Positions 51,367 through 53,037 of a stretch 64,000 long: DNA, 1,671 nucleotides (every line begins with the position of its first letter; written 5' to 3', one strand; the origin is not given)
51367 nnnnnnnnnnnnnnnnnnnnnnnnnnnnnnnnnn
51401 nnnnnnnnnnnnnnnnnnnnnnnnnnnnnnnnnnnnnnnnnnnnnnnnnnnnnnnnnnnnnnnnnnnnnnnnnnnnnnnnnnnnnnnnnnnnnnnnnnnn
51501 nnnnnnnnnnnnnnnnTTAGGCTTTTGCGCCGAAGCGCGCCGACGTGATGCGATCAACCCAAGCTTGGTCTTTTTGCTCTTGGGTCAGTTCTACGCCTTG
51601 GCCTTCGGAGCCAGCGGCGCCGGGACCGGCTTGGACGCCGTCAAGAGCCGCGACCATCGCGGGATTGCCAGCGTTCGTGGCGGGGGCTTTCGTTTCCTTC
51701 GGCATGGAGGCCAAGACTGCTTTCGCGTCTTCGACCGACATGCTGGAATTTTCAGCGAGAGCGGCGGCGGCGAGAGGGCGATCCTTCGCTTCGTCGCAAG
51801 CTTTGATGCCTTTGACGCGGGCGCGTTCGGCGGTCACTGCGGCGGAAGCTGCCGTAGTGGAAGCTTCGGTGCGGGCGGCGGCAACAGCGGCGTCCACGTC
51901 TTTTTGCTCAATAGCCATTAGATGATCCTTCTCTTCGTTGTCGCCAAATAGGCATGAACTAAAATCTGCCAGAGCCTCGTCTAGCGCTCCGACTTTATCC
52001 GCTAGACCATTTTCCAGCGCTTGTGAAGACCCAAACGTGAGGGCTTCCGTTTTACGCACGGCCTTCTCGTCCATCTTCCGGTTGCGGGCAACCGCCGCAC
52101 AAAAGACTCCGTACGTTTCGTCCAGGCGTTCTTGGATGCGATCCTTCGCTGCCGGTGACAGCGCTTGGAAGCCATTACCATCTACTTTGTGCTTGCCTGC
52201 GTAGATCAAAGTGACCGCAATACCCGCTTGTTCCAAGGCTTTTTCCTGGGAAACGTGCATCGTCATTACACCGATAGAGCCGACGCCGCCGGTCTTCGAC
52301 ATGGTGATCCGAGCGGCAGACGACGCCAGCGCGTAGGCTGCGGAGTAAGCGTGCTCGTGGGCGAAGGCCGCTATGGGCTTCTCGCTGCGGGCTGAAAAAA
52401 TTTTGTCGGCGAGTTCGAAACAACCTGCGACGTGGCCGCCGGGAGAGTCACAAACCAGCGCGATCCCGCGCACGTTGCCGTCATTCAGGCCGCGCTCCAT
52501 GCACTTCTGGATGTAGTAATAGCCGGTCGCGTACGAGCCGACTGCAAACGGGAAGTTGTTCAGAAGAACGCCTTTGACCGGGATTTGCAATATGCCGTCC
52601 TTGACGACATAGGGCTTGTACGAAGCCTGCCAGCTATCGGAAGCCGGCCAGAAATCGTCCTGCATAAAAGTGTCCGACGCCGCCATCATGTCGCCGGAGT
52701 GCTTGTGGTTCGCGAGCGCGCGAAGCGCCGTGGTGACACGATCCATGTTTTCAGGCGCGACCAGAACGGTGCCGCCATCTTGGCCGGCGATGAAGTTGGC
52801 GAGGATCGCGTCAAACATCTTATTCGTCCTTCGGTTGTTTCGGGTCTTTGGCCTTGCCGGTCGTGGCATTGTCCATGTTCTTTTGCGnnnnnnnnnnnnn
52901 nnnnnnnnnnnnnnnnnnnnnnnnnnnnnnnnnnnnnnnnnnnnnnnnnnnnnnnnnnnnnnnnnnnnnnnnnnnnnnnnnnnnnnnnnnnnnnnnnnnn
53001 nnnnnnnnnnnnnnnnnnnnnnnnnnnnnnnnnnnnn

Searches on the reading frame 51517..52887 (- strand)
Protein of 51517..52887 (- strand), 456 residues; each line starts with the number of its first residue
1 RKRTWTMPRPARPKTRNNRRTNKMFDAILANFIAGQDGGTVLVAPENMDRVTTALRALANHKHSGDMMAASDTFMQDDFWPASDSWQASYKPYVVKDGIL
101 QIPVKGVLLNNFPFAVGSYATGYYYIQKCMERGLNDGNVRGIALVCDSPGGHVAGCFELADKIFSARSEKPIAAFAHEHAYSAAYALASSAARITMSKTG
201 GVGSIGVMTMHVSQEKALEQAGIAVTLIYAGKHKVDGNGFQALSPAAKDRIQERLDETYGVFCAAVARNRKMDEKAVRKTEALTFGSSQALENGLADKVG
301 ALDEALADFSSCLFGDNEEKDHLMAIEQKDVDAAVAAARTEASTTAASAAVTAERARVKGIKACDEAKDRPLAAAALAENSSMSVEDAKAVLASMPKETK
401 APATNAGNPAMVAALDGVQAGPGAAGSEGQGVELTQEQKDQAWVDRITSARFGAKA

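Call 10: search_protein_families(library=phrogs, proteins=[window:51517-52887:-], max_evalue=0.00001)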
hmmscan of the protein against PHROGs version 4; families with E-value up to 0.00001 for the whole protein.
window:51517-52887:- (456 aa): 8 families
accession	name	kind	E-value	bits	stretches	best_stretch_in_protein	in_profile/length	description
phrog_53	-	head and packaging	2.9e-107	361.2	1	41-450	20-457/583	head maturation protease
phrog_33023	-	unknown function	1.5e-29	104.1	1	103-391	72-366/507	-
phrog_4759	-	unknown function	7.4e-22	79.1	1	90-221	73-205/209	-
phrog_17040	-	head and packaging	1.1e-13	53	1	342-439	7-106/129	head maturation protease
phrog_16406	-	unknown function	5.6e-09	36.2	1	247-424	389-585/601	-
phrog_24209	-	unknown function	7.7e-09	36.4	1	121-167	2-48/49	-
phrog_8399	-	head and packaging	2e-08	35.5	1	334-424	22-119/131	head scaffolding protein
phrog_8940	-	tail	3.2e-07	31.4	1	256-424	2-189/201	capsid assembly protein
